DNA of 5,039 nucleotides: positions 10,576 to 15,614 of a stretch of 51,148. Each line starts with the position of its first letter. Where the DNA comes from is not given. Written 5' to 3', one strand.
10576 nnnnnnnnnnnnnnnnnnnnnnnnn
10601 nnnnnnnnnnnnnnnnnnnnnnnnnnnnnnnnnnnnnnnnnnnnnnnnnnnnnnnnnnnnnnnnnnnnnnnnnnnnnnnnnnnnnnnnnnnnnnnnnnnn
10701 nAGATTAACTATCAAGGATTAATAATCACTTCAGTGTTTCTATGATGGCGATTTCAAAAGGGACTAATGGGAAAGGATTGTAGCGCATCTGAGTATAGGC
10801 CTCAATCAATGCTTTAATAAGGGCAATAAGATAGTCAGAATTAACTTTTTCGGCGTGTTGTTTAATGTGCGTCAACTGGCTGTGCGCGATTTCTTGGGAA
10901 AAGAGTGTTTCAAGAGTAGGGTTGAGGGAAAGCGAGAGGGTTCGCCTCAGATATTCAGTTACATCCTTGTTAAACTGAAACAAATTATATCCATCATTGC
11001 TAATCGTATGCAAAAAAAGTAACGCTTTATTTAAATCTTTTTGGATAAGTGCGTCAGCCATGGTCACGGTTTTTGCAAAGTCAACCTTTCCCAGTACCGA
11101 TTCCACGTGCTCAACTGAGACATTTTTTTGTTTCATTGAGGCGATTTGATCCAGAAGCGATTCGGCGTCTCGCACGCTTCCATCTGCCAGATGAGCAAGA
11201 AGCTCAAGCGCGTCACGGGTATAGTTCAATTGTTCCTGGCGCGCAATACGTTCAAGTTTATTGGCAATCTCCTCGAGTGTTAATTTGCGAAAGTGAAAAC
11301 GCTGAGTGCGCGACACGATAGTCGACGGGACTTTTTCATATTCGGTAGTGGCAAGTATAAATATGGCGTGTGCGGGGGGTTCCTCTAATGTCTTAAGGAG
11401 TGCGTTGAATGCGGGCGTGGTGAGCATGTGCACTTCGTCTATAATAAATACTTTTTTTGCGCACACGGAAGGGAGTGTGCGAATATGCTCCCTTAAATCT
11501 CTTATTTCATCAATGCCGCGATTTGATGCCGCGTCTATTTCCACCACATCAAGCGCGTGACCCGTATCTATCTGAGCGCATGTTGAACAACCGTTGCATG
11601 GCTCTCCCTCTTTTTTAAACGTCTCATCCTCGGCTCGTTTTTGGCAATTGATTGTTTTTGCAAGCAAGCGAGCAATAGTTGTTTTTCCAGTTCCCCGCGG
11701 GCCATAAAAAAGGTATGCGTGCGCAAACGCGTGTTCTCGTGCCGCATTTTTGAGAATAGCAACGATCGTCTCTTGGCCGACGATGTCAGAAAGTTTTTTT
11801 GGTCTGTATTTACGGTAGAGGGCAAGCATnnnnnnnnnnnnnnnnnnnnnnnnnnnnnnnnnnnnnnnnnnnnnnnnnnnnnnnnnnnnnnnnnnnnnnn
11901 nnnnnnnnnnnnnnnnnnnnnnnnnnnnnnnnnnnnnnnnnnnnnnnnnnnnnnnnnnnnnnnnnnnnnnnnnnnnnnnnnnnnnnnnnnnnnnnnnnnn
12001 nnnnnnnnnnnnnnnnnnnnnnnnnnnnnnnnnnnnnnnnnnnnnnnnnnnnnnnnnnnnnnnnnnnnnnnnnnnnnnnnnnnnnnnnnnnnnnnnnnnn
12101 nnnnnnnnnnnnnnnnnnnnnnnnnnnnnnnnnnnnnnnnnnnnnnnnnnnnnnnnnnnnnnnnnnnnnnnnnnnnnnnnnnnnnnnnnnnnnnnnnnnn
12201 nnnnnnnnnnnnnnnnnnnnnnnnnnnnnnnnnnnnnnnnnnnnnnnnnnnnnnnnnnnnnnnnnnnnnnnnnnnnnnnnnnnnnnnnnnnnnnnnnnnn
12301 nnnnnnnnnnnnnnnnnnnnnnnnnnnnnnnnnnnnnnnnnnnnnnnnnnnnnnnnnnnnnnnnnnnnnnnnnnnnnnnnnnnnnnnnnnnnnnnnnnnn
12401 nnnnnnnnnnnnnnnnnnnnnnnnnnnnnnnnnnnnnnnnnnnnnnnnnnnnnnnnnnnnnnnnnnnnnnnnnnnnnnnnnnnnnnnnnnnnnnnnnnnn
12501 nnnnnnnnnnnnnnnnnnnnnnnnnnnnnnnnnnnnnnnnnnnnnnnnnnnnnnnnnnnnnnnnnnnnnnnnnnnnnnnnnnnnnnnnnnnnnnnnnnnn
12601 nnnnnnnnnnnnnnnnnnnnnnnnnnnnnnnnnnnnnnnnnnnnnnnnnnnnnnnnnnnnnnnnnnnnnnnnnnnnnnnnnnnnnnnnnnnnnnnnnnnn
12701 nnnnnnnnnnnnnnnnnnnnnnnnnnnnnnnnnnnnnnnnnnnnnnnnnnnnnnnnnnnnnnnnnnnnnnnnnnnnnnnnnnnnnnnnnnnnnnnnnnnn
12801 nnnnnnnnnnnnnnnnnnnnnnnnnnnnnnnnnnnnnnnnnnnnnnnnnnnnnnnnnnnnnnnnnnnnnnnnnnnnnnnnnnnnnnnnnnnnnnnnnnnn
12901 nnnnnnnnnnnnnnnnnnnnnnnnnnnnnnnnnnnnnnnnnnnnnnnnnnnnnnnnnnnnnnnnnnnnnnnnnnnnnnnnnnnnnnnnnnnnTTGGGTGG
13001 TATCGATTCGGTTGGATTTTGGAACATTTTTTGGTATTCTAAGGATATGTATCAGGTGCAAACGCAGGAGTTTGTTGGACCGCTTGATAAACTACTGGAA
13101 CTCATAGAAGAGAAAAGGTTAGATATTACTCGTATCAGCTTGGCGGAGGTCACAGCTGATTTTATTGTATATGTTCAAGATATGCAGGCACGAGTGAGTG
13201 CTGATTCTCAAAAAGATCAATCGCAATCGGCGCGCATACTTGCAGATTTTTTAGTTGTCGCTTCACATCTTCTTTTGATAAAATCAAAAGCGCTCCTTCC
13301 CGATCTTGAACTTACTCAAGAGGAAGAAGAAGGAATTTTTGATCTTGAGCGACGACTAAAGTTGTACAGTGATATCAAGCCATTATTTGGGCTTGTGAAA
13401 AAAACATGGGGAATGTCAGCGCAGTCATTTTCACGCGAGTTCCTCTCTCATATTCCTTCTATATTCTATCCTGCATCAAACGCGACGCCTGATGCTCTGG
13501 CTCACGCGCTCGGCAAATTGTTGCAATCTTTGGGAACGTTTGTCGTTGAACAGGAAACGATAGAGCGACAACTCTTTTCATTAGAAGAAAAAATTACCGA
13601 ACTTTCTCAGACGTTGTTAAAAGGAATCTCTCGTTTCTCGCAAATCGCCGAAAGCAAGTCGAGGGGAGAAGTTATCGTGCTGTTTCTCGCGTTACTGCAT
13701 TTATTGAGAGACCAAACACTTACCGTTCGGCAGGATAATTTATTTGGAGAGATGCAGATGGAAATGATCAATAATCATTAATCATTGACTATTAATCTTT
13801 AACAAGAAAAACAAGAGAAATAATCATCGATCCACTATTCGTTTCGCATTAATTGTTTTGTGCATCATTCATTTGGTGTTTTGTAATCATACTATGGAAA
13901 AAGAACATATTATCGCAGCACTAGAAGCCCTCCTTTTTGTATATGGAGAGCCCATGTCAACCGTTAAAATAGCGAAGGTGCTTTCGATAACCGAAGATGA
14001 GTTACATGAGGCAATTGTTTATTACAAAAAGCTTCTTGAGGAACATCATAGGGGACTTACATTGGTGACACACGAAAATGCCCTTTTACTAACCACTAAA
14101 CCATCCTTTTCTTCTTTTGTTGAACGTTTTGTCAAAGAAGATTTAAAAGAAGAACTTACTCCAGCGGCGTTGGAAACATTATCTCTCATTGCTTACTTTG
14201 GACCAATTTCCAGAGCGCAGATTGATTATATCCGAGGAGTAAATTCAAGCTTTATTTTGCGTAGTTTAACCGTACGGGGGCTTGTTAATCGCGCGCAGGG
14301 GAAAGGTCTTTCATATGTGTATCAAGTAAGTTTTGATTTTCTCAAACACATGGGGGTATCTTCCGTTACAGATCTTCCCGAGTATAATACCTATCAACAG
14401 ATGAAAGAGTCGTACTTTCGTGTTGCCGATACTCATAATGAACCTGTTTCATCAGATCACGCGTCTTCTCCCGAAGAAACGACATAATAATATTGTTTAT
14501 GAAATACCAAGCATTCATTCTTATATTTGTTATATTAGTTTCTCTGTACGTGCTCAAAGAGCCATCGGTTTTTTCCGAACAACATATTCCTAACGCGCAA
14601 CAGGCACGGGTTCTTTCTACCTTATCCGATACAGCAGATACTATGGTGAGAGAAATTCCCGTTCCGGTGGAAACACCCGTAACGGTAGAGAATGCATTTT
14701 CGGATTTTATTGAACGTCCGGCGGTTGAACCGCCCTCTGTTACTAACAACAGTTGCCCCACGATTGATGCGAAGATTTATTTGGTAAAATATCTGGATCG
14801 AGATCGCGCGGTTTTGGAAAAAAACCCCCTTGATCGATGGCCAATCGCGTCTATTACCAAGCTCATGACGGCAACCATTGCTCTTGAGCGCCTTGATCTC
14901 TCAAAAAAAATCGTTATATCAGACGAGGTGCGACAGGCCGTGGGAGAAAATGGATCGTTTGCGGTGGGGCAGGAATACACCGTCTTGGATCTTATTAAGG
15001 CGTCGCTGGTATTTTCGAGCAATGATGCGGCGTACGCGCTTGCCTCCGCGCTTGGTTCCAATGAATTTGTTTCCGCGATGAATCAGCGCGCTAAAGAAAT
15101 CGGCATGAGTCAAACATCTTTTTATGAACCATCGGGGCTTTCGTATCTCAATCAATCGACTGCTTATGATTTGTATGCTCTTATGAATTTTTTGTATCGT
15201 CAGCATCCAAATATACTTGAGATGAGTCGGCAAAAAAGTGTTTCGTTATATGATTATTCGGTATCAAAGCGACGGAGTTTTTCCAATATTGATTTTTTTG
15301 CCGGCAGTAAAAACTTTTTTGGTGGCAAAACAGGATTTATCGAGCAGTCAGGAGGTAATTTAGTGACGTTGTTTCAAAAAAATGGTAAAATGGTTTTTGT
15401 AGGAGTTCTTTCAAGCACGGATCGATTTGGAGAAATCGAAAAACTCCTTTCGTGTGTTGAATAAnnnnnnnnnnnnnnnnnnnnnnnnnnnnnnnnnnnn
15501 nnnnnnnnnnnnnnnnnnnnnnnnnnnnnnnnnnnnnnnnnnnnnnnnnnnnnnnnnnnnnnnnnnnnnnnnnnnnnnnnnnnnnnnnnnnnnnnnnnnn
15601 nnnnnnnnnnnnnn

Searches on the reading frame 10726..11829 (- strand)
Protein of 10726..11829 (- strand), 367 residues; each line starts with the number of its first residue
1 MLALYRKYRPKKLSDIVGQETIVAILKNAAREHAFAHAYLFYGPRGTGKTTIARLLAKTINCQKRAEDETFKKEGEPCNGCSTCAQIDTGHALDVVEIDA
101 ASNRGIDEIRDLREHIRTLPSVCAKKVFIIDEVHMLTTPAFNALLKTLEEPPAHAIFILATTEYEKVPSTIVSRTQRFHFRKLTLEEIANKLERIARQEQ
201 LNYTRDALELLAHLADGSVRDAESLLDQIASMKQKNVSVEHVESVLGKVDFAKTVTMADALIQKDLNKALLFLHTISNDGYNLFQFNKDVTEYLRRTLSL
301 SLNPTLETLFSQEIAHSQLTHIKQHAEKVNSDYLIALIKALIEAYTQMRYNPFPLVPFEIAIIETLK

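Call 80: search_protein_families(library=pfam, proteins=[window:10726-11829:-], max_evalue=0.00001)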
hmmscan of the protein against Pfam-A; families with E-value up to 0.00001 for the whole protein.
window:10726-11829:- (367 aa): 8 families
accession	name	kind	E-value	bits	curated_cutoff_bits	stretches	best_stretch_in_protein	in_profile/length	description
PF13177.12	DNA_pol3_delta2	-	5.5e-43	147.2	27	1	18-183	1-160/161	DNA polymerase III, delta subunit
PF00004.35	AAA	-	7.5e-14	52.7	21.2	1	39-178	1-126/131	ATPase family associated with various cellular activities (AAA)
PF22608.2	DNAX_ATPase_lid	-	4.6e-12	46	27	1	187-228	1-42/49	DNA polymerase III clamp loader subunit, ATPase lid domain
PF12169.13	DNA_pol3_gamma3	-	3.4e-10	40.3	24.4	1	237-363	1-125/143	DNA polymerase III subunits gamma and tau domain III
PF05496.18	RuvB_N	-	3.5e-10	40.3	27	1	9-65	2-62/159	Holliday junction DNA helicase RuvB P-loop domain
PF13401.12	AAA_22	-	4.6e-08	33.9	27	1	39-160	8-121/130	AAA domain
PF13604.12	AAA_30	-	3.4e-06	27.4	27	0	39-206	21-163/191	AAA domain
PF07728.20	AAA_5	-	3.5e-06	27.5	22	0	40-63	3-26/139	AAA domain (dynein-related subfamily)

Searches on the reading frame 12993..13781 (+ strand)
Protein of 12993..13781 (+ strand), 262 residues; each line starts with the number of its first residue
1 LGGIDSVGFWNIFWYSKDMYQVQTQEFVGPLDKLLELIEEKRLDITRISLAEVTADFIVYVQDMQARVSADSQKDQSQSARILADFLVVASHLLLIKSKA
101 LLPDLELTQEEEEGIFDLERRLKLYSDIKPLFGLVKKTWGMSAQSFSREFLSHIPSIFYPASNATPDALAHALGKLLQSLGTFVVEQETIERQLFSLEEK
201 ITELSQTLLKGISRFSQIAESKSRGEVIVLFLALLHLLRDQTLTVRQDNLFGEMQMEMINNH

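Call 81: search_protein_families(library=pfam, proteins=[window:12993-13781:+], max_evalue=0.00001)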
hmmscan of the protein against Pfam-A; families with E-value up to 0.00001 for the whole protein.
window:12993-13781:+ (262 aa): 1 family
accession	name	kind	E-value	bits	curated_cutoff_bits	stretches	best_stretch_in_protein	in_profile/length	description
PF02616.19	SMC_ScpA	-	1.9e-17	64.5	24.6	1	37-258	1-231/232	Segregation and condensation protein ScpA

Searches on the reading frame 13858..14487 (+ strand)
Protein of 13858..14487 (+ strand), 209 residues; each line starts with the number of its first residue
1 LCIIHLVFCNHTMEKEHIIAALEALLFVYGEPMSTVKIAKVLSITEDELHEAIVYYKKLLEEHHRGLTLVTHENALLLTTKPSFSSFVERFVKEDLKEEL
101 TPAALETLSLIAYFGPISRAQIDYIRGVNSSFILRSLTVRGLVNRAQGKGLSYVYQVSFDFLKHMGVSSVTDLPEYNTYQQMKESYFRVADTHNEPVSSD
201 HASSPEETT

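Call 81: search_protein_families(library=pfam, proteins=[window:13858-14487:+], max_evalue=0.00001)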
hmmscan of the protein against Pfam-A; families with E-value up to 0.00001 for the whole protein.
window:13858-14487:+ (209 aa): 1 family
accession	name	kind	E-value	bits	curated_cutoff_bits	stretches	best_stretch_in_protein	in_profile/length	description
PF04079.22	SMC_ScpB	-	5.1e-40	137.1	27.4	1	21-175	2-159/160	Segregation and condensation complex subunit ScpB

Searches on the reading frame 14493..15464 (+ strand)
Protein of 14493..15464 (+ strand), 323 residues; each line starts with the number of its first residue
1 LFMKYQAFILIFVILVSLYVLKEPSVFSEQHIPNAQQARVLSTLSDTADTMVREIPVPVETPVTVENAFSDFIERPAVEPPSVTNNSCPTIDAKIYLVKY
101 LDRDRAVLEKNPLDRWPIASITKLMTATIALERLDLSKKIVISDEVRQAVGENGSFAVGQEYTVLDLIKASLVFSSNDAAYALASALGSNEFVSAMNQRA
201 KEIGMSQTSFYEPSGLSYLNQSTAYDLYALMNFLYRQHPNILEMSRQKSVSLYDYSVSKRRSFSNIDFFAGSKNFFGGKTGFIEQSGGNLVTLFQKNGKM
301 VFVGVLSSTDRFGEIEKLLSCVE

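Call 81: search_protein_families(library=pfam, proteins=[window:14493-15464:+], max_evalue=0.00001)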
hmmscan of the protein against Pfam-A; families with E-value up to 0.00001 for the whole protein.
window:14493-15464:+ (323 aa): 2 families
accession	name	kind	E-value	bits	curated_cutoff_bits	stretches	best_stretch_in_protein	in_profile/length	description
PF00768.25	Peptidase_S11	-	5e-37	128.1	27.6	1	84-306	3-235/239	D-alanyl-D-alanine carboxypeptidase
PF13354.11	Beta-lactamase2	-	6.1e-12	45.8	22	1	101-237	7-149/214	Beta-lactamase enzyme family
